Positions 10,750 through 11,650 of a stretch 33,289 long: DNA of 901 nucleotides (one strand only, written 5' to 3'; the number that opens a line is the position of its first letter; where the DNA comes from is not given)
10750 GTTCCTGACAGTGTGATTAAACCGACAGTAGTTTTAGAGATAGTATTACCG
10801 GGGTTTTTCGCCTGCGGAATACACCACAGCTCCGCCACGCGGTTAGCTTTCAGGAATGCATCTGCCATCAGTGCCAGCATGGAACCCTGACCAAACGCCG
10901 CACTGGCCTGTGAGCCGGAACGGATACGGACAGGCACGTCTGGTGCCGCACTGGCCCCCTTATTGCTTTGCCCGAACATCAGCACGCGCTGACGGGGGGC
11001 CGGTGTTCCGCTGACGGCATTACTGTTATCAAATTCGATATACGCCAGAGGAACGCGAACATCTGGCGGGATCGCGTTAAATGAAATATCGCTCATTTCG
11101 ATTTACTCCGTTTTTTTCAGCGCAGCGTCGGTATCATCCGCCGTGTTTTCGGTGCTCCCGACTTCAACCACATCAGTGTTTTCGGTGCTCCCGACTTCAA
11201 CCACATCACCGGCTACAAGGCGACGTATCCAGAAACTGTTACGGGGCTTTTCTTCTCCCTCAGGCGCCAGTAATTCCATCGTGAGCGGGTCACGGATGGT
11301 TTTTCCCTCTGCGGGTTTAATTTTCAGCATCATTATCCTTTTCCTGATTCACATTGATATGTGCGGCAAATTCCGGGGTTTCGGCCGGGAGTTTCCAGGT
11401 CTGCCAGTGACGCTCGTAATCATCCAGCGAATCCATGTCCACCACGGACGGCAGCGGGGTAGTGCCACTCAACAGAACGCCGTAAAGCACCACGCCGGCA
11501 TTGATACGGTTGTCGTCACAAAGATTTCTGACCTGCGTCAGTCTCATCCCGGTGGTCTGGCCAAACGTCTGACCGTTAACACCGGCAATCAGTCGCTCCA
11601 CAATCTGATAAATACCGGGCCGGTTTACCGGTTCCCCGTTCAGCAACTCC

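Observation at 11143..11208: Perfect 33-bp tandem duplication inside the gp38-like gene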

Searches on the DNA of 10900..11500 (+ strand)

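Call 5: search_dna_similar(query=window:10900-11500:+, collection=phages, mode=distant, max_rows=40)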
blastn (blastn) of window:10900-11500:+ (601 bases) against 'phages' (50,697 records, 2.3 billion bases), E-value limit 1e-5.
Records with a match: 14; places in all: 14; records where one place covers at least 80% of the query: 14.
Best place of each record, by identity: 90-95% 6; 80-90% 8.
By first word of the organism name: Escherichia 7; Yersinia 5; Shigella 2.
By host as written in the record: Yersinia pestis EV76-CN 4; Escherichia coli 3; - 2; Shigella flexneri serotype 4a 2; Escherichia coli C 1; Escherichia sp. 1; Yersinia pestis 1.
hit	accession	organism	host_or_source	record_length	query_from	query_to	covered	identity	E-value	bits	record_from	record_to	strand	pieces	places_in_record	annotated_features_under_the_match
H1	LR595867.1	Escherichia virus Mu_3F6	-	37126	1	601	100%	90.2%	0e+0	842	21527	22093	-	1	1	Mu-like prophage FluMu protein GP38 | Tail sheath protein | Tc1 tail completion protein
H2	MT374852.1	Yersinia phage vB_YpM_3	Yersinia pestis EV76-CN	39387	1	601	100%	90.2%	0e+0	842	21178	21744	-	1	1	hypothetical protein (x3)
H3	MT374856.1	Yersinia phage vB_YpM_23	Yersinia pestis EV76-CN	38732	1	601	100%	90.2%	0e+0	842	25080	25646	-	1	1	hypothetical protein (x3)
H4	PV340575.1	Escherichia phage PhiR68_1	Escherichia coli C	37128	1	601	100%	90.2%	0e+0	842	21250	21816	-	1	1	hypothetical protein (x2) | tail sheath protein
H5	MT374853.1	Yersinia phage vB_YpM_5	Yersinia pestis EV76-CN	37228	1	601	100%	90.1%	0e+0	838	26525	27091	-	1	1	hypothetical protein (x3)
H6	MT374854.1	Yersinia phage vB_YpM_6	Yersinia pestis EV76-CN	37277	1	601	100%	90.1%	0e+0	838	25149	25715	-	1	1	hypothetical protein (x3)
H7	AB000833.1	Escherichia phage Mu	-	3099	1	601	100%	89.9%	0e+0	833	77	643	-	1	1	ORF1 | L: sheath protein gpL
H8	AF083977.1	Escherichia phage Mu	Escherichia sp.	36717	1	601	100%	89.9%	0e+0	833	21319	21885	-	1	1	putative sheath terminator protein | tail sheath | tail terminator protein | ribosome_binding_site (x2)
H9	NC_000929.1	Escherichia phage Mu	Escherichia coli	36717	1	601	100%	89.9%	0e+0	833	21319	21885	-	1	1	DUF2635 domain-containing protein | tail sheath | portal protein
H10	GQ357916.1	Escherichia phage D108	Escherichia coli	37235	1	601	100%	89.6%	0e+0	824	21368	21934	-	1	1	38: conserved hypothetical protein | L: tail sheath protein | 37: conserved hypothetical protein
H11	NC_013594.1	Escherichia phage D108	Escherichia coli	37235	1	601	100%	89.6%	0e+0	824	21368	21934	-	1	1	38: DUF2635 domain-containing protein | L: tail sheath | 37: portal protein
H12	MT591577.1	Yersinia phage vB_YpM_Tongde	Yersinia pestis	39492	1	601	100%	87.6%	0e+0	768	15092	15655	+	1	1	hypothetical protein (x3)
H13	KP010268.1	Shigella phage SfMu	Shigella flexneri serotype 4a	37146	1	573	95%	88.9%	0e+0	769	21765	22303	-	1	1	hypothetical protein (x2) | tail sheath protein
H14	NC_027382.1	Shigella phage SfMu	Shigella flexneri serotype 4a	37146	1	573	95%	88.9%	0e+0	769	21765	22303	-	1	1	DUF2635 domain-containing protein | tail sheath | portal protein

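Call 6: get_annotated_region(hit=H9, flank=300)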
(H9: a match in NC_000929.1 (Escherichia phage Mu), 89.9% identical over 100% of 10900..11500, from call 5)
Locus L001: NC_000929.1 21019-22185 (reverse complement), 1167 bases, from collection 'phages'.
description: Enterobacteria phage Mu, complete genome.
organism: Escherichia phage Mu (NCBI taxid 2681603)
taxonomy: Viruses; Duplodnaviria; Heunggongvirae; Uroviricota; Caudoviricetes; Muvirus; Muvirus mu
host: Escherichia coli; source: -; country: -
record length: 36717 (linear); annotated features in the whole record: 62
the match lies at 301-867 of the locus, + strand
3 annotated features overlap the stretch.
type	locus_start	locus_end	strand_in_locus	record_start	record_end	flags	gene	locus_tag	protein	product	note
CDS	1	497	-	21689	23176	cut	-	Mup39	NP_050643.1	tail sheath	L; Haemophilus influenzae HI1511 homolog; start site confirmed by amino acid sequencing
CDS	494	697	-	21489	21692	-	-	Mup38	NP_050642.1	DUF2635 domain-containing protein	gp38; Haemophilus influenzae HI1510 homolog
CDS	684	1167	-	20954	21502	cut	-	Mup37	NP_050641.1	portal protein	gp37; Haemophilus influenzae HI1509 homolog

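Call 7: get_annotated_region(hit=H11, flank=300)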
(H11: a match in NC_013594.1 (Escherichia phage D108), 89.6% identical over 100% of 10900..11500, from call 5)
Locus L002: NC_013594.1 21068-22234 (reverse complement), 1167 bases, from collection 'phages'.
description: Escherichia phage D108, complete genome.
organism: Escherichia phage D108 (NCBI taxid 665033)
taxonomy: Viruses; Duplodnaviria; Heunggongvirae; Uroviricota; Caudoviricetes; Muvirus; Muvirus mu
host: Escherichia coli; source: -; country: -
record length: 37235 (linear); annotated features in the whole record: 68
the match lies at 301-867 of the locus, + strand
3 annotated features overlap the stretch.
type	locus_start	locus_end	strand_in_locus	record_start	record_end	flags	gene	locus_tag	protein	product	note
CDS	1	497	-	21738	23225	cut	L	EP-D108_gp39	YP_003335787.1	tail sheath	similar to NP_050643.1 major tail subunit [Enterobacteria phage Mu]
CDS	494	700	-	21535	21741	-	38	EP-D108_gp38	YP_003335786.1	DUF2635 domain-containing protein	similar to NP_050642.1 hypothetical protein Mup38 [Enterobacteria phage Mu]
CDS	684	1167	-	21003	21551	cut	37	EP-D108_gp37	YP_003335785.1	portal protein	similar to NP_050641.1 hypothetical protein Mup37 [Enterobacteria phage Mu]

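Call 8: get_annotated_region(hit=H14, flank=300)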
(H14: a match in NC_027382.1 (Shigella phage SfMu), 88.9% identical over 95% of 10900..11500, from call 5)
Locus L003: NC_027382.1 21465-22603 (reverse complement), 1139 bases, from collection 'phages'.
description: Enterobacteria phage SfMu, complete genome.
organism: Shigella phage SfMu (NCBI taxid 1567022)
taxonomy: Viruses; Duplodnaviria; Heunggongvirae; Uroviricota; Caudoviricetes; Muvirus; Muvirus SfMu
host: Shigella flexneri serotype 4a; source: -; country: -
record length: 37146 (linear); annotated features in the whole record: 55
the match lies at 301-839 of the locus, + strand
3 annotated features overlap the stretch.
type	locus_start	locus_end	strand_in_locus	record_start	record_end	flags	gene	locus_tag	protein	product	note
CDS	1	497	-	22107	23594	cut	-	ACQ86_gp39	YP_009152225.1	tail sheath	-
CDS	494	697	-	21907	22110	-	-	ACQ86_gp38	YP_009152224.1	DUF2635 domain-containing protein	-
CDS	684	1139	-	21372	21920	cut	-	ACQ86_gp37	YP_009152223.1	portal protein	-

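Call 9: get_annotated_region(hit=H12, flank=300)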
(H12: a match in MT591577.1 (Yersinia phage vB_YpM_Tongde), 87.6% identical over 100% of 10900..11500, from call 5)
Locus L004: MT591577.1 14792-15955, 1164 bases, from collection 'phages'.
description: Yersinia phage vB_YpM_Tongde, complete genome.
organism: Yersinia phage vB_YpM_Tongde (NCBI taxid 2749429)
taxonomy: Viruses; Duplodnaviria; Heunggongvirae; Uroviricota; Caudoviricetes; Muvirus
host: Yersinia pestis; source: -; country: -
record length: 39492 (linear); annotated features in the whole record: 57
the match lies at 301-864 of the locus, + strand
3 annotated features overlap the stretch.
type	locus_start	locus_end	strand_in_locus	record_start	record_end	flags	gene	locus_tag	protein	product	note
CDS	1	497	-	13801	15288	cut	-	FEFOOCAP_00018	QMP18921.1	hypothetical protein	-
CDS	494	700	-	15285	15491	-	-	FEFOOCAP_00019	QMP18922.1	hypothetical protein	-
CDS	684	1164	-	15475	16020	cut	-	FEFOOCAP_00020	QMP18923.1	hypothetical protein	-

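Call 10: get_annotated_region(hit=H1, flank=300)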
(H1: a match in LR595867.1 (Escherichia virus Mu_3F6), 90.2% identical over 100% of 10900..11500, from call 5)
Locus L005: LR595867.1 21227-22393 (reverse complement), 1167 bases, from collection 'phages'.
description: Escherichia virus Mu_3F6 genome assembly, chromosome: 1.
organism: Escherichia virus Mu_3F6 (NCBI taxid 2686059)
taxonomy: Viruses; Duplodnaviria; Heunggongvirae; Uroviricota; Caudoviricetes; Muvirus
host: -; source: -; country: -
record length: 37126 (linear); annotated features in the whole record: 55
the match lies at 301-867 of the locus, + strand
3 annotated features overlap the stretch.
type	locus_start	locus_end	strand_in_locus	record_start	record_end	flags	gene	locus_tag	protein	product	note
CDS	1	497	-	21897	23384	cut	-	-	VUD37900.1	Tail sheath protein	-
CDS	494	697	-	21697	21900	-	-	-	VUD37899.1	Mu-like prophage FluMu protein GP38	-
CDS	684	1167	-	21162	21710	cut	-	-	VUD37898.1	Tc1 tail completion protein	-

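Call 11: search_dna_similar(query=window:10900-11500:+, collection=ecoli_genomes, mode=near, max_rows=60)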
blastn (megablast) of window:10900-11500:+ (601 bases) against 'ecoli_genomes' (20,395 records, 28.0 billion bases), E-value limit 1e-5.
Records with a match: 44; places in all: 51; records where one place covers at least 80% of the query: 44.
Genomes with a match: 44 of 5426; with a place that covers at least 80% of the query: 44. Places per genome that has any: lowest 1, median 1, highest 3. On chromosomes: 51 places; on plasmids: 0.
Best place of each record, by identity: 95-99% 38; 90-95% 6.
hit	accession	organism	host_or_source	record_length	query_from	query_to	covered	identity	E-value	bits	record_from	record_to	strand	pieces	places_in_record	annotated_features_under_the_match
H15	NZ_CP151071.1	Escherichia coli strain 22KM0354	Dog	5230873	1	601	100%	96.0%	3e-150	976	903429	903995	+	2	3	DUF2635 domain-containing protein | phage tail sheath subtilisin-like domain-containing protein | phage protein Gp37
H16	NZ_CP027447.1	Escherichia coli strain 2014C-3075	Homo sapiens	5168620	1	601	100%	95.9%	2e-148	970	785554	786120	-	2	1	DUF2635 domain-containing protein | phage tail sheath subtilisin-like domain-containing protein | phage protein Gp37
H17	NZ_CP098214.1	Escherichia coli strain Z0117EC0036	Canis lupus familiaris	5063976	1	601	100%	95.9%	2e-148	970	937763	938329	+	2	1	DUF2635 domain-containing protein | phage tail sheath subtilisin-like domain-containing protein | phage protein Gp37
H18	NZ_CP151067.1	Escherichia coli strain 21KM1392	Dog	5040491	1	601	100%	95.9%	2e-148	970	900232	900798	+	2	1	DUF2635 domain-containing protein | phage tail sheath subtilisin-like domain-containing protein | phage protein Gp37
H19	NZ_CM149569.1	Escherichia coli strain MEI3O-23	Soil surface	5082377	1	601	100%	95.9%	2e-148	970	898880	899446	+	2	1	DUF2635 domain-containing protein | phage tail sheath subtilisin-like domain-containing protein | phage protein Gp37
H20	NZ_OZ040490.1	Escherichia coli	-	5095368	1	601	100%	95.9%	2e-148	970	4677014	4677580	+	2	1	DUF2635 domain-containing protein | phage tail sheath subtilisin-like domain-containing protein | phage protein Gp37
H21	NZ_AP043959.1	Escherichia coli strain 20AH011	Canis lupus familiaris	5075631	1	601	100%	95.9%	2e-148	970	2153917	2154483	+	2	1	DUF2635 domain-containing protein | phage tail sheath subtilisin-like domain-containing protein | phage protein Gp37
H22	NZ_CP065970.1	Escherichia coli strain FDAARGOS_1058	missing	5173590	1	601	100%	95.9%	8e-152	970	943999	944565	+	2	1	DUF2635 domain-containing protein | phage tail sheath subtilisin-like domain-containing protein | phage protein Gp37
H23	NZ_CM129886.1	Escherichia coli strain MB06231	seawater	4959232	1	601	100%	95.9%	3e-150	971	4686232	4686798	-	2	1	DUF2635 domain-containing protein | phage tail sheath subtilisin-like domain-containing protein | phage protein Gp37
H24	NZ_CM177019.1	Escherichia coli strain RMDEC465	Homo sapiens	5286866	1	601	100%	95.8%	2e-148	970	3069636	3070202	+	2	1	DUF2635 domain-containing protein | phage tail sheath subtilisin-like domain-containing protein | phage protein Gp37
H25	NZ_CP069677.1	Escherichia coli O126:H45 strain MIN10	Homo sapiens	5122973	1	601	100%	95.7%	2e-148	965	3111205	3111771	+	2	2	DUF2635 domain-containing protein | phage tail sheath subtilisin-like domain-containing protein | phage protein Gp37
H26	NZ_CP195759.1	Escherichia coli strain JCKP02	yak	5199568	1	601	100%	95.7%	4e-145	965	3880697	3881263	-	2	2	DUF2635 domain-containing protein | phage tail sheath subtilisin-like domain-containing protein | phage protein Gp37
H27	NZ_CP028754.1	Escherichia coli strain A21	opossum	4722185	1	601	100%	95.7%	2e-148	965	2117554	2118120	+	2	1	DUF2635 domain-containing protein | phage tail sheath subtilisin-like domain-containing protein | phage protein Gp37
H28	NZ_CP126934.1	Escherichia coli O78:H4 strain APEC E19057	Gallus gallus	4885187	1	601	100%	95.5%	2e-148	959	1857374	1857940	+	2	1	DUF2635 domain-containing protein | phage tail sheath subtilisin-like domain-containing protein | phage protein Gp37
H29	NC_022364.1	Escherichia coli LY180 strain LY180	-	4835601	1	601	100%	95.5%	8e-147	960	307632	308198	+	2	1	DUF2635 domain-containing protein | phage tail sheath subtilisin-like domain-containing protein | phage protein Gp37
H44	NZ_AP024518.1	Escherichia coli strain E148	Equus caballus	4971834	4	601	100%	96.0%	2e-148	970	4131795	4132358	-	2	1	DUF2635 domain-containing protein | phage tail sheath subtilisin-like domain-containing protein | phage protein Gp37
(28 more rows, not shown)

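Call 13: get_annotated_region(hit=H15, flank=300)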
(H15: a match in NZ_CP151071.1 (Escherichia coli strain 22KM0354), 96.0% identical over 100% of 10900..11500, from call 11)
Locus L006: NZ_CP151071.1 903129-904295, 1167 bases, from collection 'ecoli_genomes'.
description: Escherichia coli strain 22KM0354 chromosome, complete genome
organism: Escherichia coli strain 22KM0354 (NCBI taxid 562)
replicon: chromosome; assembly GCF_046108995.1
host: Dog; source: blood; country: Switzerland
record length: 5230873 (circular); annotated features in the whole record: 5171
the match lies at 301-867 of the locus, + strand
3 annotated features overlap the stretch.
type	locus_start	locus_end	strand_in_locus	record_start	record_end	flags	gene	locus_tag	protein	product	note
CDS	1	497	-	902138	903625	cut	-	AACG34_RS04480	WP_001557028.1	phage tail sheath subtilisin-like domain-containing protein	-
CDS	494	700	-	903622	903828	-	-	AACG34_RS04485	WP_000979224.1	DUF2635 domain-containing protein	-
CDS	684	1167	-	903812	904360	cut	-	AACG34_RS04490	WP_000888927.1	phage protein Gp37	-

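Call 14: get_annotated_region(hit=H44, flank=300)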
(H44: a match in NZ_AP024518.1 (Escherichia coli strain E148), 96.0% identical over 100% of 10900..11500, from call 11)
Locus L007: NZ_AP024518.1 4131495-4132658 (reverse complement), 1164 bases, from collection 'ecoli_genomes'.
description: Escherichia coli strain E148 chromosome, complete genome
organism: Escherichia coli strain E148 (NCBI taxid 562)
replicon: chromosome; assembly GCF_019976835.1
host: Equus caballus; source: -; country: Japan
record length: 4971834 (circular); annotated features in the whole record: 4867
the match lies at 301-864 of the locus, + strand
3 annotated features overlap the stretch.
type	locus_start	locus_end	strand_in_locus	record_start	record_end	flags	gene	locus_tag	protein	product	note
CDS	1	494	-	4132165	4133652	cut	-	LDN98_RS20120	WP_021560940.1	phage tail sheath subtilisin-like domain-containing protein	-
CDS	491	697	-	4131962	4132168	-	-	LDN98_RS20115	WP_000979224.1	DUF2635 domain-containing protein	-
CDS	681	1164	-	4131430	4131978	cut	-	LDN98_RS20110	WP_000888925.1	phage protein Gp37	-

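Call 35: get_annotated_region(hit=H8, flank=1500)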
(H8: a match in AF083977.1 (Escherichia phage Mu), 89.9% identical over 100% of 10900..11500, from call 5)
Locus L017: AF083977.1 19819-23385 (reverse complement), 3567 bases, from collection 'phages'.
description: Escherichia phage Mu, complete genome.
organism: Escherichia phage Mu (NCBI taxid 2681603)
taxonomy: Viruses; Duplodnaviria; Heunggongvirae; Uroviricota; Caudoviricetes; Muvirus; Muvirus mu
host: Escherichia sp.; source: -; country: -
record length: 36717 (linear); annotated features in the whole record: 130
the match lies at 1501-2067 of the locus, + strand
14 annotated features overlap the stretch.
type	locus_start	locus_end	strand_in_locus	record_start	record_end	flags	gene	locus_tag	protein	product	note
CDS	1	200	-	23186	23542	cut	-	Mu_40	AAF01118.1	tail tube protein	also known as M; start site amino acids determined by protein sequencing from bands of pure tails in PMID: 9714755; ...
regulatory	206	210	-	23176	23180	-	-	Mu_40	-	ribosome_binding_site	-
CDS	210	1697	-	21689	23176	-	-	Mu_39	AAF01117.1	tail sheath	also known as L; start site confirmed by amino acid sequencing in PMID 9714755; contains InterPro domains IPR035326, ...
CDS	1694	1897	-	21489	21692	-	-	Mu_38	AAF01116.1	putative sheath terminator protein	-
regulatory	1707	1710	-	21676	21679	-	-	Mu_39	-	ribosome_binding_site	-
CDS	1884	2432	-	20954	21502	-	-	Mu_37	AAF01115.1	tail terminator protein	also known as K; see PMID 3904174, 29767456, and19426744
regulatory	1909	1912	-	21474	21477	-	-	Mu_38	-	ribosome_binding_site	-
CDS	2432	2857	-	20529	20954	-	-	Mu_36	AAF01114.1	head-to-tail connector complex protein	also known as J; see PMID 3904174 and structure in PMID 29767456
regulatory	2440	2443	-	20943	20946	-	-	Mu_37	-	ribosome_binding_site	-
CDS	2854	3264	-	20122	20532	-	-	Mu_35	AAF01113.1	head-to-tail connector complex protein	see PMID 29767456; structure of homolog HI1506 from FluMu of H. influenzae structure solved in PMID 17400915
regulatory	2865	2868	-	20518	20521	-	-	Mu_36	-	ribosome_binding_site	-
regulatory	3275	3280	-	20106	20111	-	-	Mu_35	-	ribosome_binding_site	-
regulatory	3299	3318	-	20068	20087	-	-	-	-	terminator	predicted by TransTermHP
CDS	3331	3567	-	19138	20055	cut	-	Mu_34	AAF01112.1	major capsid protein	also known as T; start site confirmed by amino acid sequencing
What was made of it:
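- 11094..11109 (-): Junction with the sheath gene. The gp38 stop TAA (11103-11105) now lies 6 nt upstream of the L start ATG (11094-11096) and directly after the GGAG ribosome-binding site. In Mu the stop and start overlap as ATGA. Mu annotation of the RBS and the sequenced L N-terminus (call 35).
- Closest known: Sheath terminator or tail completion proteins. Same: Only the gene neighbourhood next to the terminator and sheath genes, and the database label 'putative sheath terminator protein' (call 35).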
